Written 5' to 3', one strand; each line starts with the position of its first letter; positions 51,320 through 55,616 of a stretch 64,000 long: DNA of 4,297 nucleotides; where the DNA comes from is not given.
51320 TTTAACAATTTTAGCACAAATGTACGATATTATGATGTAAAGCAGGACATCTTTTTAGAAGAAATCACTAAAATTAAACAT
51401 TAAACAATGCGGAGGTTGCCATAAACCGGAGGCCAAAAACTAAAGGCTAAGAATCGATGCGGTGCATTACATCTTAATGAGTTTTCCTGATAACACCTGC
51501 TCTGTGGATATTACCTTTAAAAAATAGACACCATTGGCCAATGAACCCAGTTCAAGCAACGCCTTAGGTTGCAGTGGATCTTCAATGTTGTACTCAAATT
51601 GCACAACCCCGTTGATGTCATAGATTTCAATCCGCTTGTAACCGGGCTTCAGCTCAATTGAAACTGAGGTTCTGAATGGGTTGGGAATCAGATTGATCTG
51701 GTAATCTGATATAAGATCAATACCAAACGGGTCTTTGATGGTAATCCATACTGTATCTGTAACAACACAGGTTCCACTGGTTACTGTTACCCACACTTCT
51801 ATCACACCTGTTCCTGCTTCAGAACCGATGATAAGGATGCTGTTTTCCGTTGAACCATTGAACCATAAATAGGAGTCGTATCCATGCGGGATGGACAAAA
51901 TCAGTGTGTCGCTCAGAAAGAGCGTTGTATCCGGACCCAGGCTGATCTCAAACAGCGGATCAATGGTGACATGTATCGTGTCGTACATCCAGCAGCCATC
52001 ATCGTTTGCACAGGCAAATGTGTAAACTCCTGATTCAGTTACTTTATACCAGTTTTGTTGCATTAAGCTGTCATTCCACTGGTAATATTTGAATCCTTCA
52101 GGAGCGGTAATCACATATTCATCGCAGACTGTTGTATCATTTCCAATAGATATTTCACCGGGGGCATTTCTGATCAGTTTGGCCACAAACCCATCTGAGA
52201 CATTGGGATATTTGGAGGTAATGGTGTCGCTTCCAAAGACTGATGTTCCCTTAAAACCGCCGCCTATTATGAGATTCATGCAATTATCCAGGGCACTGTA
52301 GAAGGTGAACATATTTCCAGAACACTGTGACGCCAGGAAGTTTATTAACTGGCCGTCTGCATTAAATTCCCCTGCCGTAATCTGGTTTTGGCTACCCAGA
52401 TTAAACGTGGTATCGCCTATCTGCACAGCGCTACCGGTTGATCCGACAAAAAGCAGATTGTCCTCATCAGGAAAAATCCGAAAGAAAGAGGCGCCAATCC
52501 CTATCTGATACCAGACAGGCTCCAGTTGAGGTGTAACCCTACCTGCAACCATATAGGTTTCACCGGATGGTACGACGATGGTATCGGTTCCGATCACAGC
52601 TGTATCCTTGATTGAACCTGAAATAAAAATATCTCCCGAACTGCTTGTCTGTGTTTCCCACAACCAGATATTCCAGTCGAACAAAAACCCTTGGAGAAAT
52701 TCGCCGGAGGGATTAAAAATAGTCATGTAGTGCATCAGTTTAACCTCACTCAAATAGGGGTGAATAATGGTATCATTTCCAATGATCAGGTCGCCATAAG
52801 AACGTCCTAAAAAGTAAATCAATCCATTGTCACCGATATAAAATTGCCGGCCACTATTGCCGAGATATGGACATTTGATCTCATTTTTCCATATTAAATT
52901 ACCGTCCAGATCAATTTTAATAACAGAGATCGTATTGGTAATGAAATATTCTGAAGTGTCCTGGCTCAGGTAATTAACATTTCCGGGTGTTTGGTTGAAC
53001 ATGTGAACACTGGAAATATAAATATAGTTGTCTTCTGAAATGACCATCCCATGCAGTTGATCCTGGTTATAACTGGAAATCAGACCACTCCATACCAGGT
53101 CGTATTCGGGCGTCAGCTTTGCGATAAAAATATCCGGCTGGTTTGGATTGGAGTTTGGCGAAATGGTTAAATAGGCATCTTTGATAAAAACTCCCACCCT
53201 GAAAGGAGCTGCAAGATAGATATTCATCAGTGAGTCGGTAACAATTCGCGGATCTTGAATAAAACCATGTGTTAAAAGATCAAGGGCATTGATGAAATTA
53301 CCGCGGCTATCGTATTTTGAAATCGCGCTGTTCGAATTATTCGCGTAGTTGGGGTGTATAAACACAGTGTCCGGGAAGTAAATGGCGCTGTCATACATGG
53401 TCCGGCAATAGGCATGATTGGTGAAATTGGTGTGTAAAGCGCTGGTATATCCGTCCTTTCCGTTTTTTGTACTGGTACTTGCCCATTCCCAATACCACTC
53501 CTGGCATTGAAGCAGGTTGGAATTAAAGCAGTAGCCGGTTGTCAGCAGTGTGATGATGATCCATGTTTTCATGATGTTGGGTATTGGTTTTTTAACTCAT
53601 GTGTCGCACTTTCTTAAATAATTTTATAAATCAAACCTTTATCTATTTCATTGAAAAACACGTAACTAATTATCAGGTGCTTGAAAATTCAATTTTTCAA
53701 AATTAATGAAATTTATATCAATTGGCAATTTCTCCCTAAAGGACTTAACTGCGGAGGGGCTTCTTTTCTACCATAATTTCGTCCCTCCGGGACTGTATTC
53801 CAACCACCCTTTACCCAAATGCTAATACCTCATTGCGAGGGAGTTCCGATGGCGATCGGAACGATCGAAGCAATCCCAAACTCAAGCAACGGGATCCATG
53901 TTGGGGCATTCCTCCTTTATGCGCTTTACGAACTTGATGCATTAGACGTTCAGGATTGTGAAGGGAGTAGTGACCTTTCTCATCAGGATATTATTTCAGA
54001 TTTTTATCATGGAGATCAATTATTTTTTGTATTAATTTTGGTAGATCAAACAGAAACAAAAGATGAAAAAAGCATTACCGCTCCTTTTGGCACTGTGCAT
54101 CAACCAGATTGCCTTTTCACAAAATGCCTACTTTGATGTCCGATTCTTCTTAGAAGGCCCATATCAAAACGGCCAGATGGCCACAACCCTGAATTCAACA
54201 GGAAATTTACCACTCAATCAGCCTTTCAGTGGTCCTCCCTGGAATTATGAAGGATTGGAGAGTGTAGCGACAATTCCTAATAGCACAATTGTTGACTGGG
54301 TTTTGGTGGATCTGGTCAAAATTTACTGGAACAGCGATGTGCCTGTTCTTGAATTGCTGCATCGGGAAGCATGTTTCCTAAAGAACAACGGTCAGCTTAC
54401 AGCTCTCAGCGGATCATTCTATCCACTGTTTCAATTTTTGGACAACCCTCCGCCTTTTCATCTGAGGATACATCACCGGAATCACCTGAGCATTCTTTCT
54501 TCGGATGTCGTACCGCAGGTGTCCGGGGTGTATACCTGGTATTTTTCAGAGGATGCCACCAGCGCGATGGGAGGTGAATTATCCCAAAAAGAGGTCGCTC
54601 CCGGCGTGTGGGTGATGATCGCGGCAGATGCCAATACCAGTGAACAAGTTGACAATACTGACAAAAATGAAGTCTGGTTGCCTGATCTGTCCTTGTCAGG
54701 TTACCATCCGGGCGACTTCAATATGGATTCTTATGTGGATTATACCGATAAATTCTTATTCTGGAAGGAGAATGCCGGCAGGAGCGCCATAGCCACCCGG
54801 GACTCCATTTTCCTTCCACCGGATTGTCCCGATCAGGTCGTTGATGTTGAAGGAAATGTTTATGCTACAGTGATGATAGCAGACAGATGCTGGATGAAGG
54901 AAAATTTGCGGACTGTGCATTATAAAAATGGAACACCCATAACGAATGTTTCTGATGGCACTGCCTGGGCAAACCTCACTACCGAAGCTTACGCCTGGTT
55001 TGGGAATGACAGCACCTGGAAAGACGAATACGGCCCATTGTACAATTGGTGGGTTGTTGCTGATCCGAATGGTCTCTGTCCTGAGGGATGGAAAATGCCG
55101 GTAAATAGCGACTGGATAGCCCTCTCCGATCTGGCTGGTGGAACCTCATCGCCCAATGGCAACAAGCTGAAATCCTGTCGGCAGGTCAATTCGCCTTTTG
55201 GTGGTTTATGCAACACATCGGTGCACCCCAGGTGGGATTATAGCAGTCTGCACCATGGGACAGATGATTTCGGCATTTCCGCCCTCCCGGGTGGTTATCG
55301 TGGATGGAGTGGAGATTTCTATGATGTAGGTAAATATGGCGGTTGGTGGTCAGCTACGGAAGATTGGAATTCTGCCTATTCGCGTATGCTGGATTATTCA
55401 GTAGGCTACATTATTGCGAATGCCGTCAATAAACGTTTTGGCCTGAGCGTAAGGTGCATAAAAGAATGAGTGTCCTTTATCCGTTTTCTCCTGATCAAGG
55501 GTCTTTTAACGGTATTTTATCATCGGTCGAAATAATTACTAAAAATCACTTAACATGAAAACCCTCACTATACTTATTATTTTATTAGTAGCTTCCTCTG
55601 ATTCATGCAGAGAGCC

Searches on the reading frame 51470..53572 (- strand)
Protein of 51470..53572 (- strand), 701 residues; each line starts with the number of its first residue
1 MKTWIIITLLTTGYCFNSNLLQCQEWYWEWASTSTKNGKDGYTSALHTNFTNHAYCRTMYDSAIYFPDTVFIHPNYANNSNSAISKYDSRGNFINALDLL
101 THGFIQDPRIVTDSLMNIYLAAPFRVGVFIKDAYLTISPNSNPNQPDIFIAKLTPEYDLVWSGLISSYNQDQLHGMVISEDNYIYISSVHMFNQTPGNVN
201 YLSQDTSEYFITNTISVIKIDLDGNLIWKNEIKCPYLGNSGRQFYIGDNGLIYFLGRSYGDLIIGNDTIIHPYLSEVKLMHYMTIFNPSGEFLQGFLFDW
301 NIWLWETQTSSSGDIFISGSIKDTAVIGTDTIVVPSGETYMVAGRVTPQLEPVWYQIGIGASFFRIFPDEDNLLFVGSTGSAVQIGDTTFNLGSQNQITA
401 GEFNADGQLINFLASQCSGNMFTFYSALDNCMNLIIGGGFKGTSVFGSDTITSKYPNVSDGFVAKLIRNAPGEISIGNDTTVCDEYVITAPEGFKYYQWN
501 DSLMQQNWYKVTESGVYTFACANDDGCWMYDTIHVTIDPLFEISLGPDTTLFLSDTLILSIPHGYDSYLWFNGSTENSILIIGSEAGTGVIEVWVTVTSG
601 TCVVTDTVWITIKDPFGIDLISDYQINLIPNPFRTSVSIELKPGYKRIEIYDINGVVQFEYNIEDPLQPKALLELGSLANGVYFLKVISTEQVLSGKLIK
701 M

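Call 64: search_protein_families(library=pfam, proteins=[window:51470-53572:-], max_evalue=0.001)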
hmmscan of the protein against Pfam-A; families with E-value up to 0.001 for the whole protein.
window:51470-53572:- (701 aa): 1 family
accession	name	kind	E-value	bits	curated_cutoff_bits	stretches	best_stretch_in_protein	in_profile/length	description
PF18962.6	Por_Secre_tail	-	2.2e-08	34.7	27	1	630-699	3-74/75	Secretion system C-terminal sorting domain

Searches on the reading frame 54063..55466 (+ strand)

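Call 64: search_protein_families(library=pfam, proteins=[window:54063-55466:+], max_evalue=0.001)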
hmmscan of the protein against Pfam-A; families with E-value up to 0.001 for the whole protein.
window:54063-55466:+ (468 aa): 1 family
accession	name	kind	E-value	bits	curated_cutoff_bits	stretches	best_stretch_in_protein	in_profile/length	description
PF09603.15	Fib_succ_major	-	3.9e-36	125.5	33.9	1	270-467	1-187/187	Fibrobacter succinogenes major domain (Fib_succ_major)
